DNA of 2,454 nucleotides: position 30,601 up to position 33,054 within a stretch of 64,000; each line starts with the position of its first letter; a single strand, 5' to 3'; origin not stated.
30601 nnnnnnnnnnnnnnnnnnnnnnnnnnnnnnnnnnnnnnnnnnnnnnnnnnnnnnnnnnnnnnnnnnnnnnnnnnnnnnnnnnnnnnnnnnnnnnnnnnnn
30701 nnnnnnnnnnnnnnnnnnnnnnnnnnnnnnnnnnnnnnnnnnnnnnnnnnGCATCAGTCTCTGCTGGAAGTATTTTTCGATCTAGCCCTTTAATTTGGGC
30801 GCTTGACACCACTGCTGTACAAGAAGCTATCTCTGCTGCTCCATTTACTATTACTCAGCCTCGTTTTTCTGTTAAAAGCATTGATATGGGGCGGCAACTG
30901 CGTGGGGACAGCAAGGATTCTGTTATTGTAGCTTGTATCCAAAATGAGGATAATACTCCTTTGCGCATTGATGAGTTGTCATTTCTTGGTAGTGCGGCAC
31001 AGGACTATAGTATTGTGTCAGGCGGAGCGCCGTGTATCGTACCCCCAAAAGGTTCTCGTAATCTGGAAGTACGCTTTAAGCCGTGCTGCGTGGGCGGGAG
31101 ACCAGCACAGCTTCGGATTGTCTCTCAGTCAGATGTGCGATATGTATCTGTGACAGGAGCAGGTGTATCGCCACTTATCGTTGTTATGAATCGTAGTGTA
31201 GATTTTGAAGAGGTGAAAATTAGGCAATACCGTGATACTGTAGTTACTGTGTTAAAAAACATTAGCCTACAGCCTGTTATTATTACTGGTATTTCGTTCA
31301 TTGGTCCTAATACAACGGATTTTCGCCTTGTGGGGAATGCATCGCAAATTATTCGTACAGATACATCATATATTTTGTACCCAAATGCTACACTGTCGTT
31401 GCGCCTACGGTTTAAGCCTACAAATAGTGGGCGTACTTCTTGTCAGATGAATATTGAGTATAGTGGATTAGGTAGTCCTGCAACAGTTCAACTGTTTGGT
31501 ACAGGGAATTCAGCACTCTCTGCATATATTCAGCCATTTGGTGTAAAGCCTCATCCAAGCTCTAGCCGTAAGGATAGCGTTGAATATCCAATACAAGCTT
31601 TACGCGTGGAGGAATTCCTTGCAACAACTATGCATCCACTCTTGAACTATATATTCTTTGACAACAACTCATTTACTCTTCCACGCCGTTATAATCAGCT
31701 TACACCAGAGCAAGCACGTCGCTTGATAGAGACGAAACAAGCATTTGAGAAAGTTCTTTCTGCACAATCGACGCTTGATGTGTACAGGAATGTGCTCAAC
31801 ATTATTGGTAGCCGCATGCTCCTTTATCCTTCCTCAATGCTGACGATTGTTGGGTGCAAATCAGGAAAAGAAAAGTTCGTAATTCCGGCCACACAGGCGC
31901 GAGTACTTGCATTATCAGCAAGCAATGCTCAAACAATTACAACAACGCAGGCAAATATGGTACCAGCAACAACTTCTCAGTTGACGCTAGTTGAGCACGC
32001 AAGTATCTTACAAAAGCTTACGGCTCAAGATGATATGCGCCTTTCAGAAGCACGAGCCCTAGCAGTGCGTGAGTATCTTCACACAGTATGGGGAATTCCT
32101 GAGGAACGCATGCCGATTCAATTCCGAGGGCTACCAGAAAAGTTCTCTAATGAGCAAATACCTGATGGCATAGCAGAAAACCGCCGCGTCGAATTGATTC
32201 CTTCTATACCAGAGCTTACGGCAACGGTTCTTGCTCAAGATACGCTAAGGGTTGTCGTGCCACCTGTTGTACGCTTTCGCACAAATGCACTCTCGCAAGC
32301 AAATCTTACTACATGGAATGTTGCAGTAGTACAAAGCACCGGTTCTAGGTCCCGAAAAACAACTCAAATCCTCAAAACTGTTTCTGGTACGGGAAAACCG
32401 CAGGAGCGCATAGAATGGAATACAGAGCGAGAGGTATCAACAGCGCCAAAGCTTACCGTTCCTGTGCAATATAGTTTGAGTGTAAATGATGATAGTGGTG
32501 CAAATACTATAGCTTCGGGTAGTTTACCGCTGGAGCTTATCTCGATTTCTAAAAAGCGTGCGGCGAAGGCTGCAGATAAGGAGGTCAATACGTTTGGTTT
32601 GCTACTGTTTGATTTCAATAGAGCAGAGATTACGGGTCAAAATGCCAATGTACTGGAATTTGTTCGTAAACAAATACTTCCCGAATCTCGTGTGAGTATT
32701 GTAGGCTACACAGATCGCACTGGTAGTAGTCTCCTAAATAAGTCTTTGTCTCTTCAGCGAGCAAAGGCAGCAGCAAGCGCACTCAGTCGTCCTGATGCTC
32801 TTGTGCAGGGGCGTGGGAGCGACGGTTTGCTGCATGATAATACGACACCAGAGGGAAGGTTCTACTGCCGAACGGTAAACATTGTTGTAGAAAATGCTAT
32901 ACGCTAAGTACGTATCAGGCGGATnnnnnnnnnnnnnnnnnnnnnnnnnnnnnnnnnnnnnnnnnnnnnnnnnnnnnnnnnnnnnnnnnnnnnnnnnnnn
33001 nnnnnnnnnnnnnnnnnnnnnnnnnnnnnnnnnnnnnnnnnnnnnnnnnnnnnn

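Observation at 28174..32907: ~1580-aa exported vWA–WD40–tandem-OmpA giant protein, with a smaller vWA–OmpA paralog 12 kb upstream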

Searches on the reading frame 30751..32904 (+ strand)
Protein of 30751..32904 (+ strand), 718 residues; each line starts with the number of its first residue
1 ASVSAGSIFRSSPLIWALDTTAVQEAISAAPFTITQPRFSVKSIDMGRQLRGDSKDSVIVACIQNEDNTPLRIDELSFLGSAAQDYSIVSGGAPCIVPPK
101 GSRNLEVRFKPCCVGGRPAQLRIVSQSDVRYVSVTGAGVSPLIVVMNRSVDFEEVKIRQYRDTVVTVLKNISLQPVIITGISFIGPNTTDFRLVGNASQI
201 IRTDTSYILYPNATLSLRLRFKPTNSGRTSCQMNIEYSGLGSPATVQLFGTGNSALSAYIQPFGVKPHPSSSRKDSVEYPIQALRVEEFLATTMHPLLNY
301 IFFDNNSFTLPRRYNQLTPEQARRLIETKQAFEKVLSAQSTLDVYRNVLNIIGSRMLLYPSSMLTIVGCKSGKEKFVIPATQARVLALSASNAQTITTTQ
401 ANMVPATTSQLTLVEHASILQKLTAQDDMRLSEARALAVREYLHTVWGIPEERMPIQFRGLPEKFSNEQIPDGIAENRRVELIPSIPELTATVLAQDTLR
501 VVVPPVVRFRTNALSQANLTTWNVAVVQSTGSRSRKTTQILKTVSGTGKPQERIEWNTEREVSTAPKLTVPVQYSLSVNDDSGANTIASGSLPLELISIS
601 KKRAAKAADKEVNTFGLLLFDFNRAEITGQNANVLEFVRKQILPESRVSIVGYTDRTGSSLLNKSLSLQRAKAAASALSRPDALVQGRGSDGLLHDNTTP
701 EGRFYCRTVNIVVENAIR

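Call 34: predict_structure(alignment_id=A3)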
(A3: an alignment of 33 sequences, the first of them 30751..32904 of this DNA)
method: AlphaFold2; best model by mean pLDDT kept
length: 718 residues; sequences in the alignment: 33
mean_pLDDT: 83.1   pTM: 0.52
mean pLDDT of the five models: 83.1, 81.6, 81.5, 80.1, 78.9
residues with pLDDT >= 90: 316; 70-90: 304; 50-70: 46; < 50: 52
segments of 3 or more residues with pLDDT < 50: 1-28, 388-410
pLDDT, mean of each block of 10 residues (from residue 1): 35 41 46 74 92 92 92 95 94 92 95 94 91 93 90 90 92 89 89 82 75 92 91 91 92 90 85 79 87 86 91 91 83 77 90 92 95 78 50 34 36 68 83 94 94 94 86 89 91 81 90 92 92 72 93 88 77 94 91 87 80 80 66 86 88 79 88 88 86 76 84 83
secondary structure, 60 per line:
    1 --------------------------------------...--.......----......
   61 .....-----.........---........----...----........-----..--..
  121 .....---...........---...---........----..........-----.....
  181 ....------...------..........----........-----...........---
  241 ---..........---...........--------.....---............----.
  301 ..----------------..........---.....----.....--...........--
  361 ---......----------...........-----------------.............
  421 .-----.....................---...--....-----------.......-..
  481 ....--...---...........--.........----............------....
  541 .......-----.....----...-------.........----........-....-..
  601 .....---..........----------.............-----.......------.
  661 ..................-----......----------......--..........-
elements in order (helices of 4 or more, strands of 3 or more residues): E39-41 E44-50 E55-65 E71-79 E86-90 E95-97 E102-109 E119-125 E129-139 E143-145 E149-156 E161-170 E176-184 E191-193 E200-209 E214-221 E227-237 E244-253 E257-267 E276-280 E284-295 E300-302 H319-328 H332-336 H341-345 H348-358 E364-369 H380-390 H408-421 H427-447 E456-459 H471-477 E479-484 E493-503 E506-514 E519-530 E537-547 E553-557 E572-580 E585-592 E594-597 H599-605 E609-618 H629-641 E647-653 H660-678 E684-689 H700-705 E708-717
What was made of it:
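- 32221..32544 (+): Ig-like β-sandwich between the two OmpA-like domains (aa 1350-1457). AlphaFold2 strands E493-597 of the C-terminal model (call 34).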

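Call 39: fold_search(model_id=the predicted structure, library=pdb)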
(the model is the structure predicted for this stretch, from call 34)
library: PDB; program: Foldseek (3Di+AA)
matches with E <= 10: 1890; with E <= 0.001: 520
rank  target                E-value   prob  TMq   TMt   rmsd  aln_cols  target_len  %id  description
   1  9ijj_C                4.4e-15  1.00  0.22  0.17  35.7       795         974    9  In situ structure of the central apparatus in mouse sperm axoneme. (released 2025-06-04)
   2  9ijj_O                4.7e-15  1.00  0.16  0.10  41.0       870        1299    9  In situ structure of the central apparatus in mouse sperm axoneme. (released 2025-06-04)
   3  7sqc_O0               5.2e-15  1.00  0.19  0.13  48.9       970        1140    8  Ciliary C1 central pair apparatus isolated from Chlamydomonas reinhardtii (released 2022-04-13)
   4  7som_D                2.6e-14  1.00  0.19  0.11  32.0       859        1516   10  Ciliary C2 central pair apparatus isolated from Chlamydomonas reinhardtii (released 2022-04-13)
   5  9ijj_P                8.9e-13  1.00  0.15  0.18  36.3       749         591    8  In situ structure of the central apparatus in mouse sperm axoneme. (released 2025-06-04)
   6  9ijj_E                9.9e-13  1.00  0.24  0.34  10.3       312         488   14  In situ structure of the central apparatus in mouse sperm axoneme. (released 2025-06-04)
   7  7sqc_2A               1.1e-12  1.00  0.13  0.13  48.9       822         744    9  Ciliary C1 central pair apparatus isolated from Chlamydomonas reinhardtii (released 2022-04-13)
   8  9ijj_h                1.8e-12  1.00  0.17  0.10  29.6       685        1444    9  In situ structure of the central apparatus in mouse sperm axoneme. (released 2025-06-04)
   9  7sqc_F0               2.3e-12  1.00  0.15  0.33  14.5       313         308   12  Ciliary C1 central pair apparatus isolated from Chlamydomonas reinhardtii (released 2022-04-13)
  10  7n6g_1J               3.8e-12  1.00  0.16  0.26  10.1       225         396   18  C1 of central pair (released 2022-05-18)
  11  7sqc_2B               3.8e-12  1.00  0.13  0.13  37.3       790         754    8  Ciliary C1 central pair apparatus isolated from Chlamydomonas reinhardtii (released 2022-04-13)
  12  7sqc_F1               4.9e-12  1.00  0.14  0.21  13.1       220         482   14  Ciliary C1 central pair apparatus isolated from Chlamydomonas reinhardtii (released 2022-04-13)
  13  9ijj_4H               6.8e-12  1.00  0.16  0.04  32.9       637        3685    9  In situ structure of the central apparatus in mouse sperm axoneme. (released 2025-06-04)
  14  9ijj_4I               7.5e-12  1.00  0.14  0.04  44.9       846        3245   10  In situ structure of the central apparatus in mouse sperm axoneme. (released 2025-06-04)
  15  9ijj_L                1.5e-11  1.00  0.16  0.36   9.3       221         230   13  In situ structure of the central apparatus in mouse sperm axoneme. (released 2025-06-04)
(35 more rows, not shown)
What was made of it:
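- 30859..31467 (+): Two choice-of-anchor D / ASH-type Ig domains (aa 896-998 and 1000-1098). AlphaFold2 β-sandwiches with Foldseek hits to Hydin/CEP192 SPD-2 (calls 34, 39).
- Tried and rejected: They gave nothing on the OmpA cassette (call 39).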

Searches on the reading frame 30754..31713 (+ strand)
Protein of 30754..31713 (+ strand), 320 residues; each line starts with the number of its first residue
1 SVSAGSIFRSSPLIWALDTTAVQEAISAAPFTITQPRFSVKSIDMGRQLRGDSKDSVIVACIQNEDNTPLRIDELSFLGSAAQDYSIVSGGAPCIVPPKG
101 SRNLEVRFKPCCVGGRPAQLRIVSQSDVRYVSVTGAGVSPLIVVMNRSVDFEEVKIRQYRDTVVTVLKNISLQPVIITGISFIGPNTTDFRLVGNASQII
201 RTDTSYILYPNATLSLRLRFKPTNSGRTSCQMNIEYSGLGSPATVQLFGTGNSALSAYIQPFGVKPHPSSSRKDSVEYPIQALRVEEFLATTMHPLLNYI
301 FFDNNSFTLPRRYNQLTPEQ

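Call 9: search_protein_families(library=pfam, proteins=[window:30754-31713:+], max_evalue=1)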
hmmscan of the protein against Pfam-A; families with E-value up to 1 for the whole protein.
window:30754-31713:+ (320 aa): 5 families
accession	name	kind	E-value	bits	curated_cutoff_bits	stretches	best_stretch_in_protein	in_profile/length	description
PF22073.2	Cep192_D4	-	1.5e-10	41.7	35.5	2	141-251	3-111/112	Cep192 domain 4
PF22544.2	HYDIN_VesB_CFA65-like_Ig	-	3.3e-05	24.5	25.5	1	196-249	46-99/100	HYDIN/CFA65/VesB-like, Ig-like domain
PF24507.1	Ig_CFAP65_4th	-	5.4e-05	23.9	27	1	207-251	33-76/76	CFAP65, fourth Ig-like domain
PF22060.2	Cep192_D1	-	0.012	15.9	27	0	197-235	58-96/123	Cep192 domain 1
PF15780.11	ASH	-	0.027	15.1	27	0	93-125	59-91/98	Abnormal spindle-like microcephaly-assoc'd, ASPM-SPD-2-Hydin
